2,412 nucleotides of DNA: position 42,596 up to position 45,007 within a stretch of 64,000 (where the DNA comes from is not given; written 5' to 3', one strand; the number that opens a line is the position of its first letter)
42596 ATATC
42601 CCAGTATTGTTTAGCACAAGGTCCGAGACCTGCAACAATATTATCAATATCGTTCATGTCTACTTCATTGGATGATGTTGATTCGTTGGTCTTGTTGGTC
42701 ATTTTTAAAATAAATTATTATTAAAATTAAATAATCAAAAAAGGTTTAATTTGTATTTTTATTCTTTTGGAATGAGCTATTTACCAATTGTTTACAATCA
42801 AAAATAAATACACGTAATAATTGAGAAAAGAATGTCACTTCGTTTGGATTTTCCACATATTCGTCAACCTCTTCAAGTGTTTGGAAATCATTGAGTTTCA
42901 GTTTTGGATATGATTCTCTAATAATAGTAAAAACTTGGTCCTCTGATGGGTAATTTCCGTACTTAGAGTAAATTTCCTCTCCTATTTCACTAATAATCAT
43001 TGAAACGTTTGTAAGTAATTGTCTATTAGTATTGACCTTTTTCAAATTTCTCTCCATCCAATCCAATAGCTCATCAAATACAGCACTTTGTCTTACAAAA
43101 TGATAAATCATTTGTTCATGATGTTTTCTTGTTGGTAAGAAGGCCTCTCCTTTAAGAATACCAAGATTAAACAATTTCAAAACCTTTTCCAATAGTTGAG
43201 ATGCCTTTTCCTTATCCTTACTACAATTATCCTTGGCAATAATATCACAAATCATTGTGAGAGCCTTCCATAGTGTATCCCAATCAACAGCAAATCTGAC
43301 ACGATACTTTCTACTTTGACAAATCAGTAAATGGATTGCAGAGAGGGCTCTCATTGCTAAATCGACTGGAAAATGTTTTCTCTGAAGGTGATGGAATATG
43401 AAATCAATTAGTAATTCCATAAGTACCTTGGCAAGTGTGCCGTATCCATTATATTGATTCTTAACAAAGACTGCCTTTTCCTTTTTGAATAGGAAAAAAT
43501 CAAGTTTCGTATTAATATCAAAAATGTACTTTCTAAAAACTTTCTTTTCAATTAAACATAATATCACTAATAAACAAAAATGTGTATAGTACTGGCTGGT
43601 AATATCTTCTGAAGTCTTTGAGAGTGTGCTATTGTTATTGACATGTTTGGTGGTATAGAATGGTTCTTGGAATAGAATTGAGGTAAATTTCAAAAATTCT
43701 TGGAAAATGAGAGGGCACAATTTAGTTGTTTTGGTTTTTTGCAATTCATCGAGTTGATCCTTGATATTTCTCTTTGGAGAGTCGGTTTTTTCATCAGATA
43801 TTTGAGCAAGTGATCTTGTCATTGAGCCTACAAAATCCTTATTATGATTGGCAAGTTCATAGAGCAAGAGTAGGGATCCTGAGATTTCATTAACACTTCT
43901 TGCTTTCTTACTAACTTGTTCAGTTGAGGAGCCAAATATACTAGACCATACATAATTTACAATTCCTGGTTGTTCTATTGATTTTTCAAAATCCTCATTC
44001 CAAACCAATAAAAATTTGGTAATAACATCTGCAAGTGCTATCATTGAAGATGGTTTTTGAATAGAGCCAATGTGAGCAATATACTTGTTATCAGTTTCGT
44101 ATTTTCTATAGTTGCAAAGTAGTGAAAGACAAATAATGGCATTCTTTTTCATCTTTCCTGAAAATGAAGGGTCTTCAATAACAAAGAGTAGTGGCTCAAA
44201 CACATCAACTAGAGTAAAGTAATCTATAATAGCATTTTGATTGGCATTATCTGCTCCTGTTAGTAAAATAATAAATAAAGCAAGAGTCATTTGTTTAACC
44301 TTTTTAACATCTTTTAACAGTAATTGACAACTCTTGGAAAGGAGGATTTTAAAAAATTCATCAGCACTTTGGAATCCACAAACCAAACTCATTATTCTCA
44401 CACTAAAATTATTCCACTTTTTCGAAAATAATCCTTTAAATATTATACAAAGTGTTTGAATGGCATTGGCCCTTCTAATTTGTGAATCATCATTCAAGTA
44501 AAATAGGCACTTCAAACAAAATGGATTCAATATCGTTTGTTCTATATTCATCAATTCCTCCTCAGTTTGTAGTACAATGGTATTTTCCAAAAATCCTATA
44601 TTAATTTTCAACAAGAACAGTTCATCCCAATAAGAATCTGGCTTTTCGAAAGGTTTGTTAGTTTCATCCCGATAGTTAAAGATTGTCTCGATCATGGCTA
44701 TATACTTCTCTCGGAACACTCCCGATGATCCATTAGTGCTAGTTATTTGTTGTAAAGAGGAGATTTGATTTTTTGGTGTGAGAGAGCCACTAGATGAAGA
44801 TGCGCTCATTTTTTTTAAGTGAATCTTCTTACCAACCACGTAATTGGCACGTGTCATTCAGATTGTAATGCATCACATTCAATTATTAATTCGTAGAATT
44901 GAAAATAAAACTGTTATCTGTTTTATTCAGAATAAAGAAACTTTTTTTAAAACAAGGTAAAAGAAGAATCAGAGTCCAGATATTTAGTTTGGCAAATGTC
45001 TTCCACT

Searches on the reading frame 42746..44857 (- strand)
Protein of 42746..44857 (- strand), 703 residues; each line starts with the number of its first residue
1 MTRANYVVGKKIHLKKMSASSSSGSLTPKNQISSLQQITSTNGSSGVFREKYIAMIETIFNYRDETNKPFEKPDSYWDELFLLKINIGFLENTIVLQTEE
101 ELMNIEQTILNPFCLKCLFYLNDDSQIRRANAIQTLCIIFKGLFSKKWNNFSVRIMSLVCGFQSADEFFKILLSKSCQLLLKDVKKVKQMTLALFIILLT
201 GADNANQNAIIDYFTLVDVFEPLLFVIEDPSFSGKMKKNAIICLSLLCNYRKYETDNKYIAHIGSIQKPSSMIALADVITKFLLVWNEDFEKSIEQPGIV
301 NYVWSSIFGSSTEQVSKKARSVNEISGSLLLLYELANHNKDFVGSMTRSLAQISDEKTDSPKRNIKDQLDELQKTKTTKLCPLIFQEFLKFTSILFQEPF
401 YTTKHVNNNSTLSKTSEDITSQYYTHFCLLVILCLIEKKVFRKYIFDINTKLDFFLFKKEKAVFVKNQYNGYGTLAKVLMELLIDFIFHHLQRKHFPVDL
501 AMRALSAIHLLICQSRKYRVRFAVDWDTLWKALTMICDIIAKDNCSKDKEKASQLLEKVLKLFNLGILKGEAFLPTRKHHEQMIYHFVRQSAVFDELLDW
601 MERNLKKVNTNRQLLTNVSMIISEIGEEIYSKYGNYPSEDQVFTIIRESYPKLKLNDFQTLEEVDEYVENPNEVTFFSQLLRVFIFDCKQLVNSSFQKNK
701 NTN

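Call 31: search_protein_families(library=pfam, proteins=[window:42746-44857:-], max_evalue=0.001)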
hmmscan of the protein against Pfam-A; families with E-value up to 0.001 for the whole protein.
window:42746-44857:- (703 aa): 1 family
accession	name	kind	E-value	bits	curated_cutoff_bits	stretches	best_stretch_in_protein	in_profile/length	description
PF08427.15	ARMH3_C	-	2e-51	175.4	27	1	474-690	2-231/231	Armadillo-like helical domain-containing protein 3, C-terminal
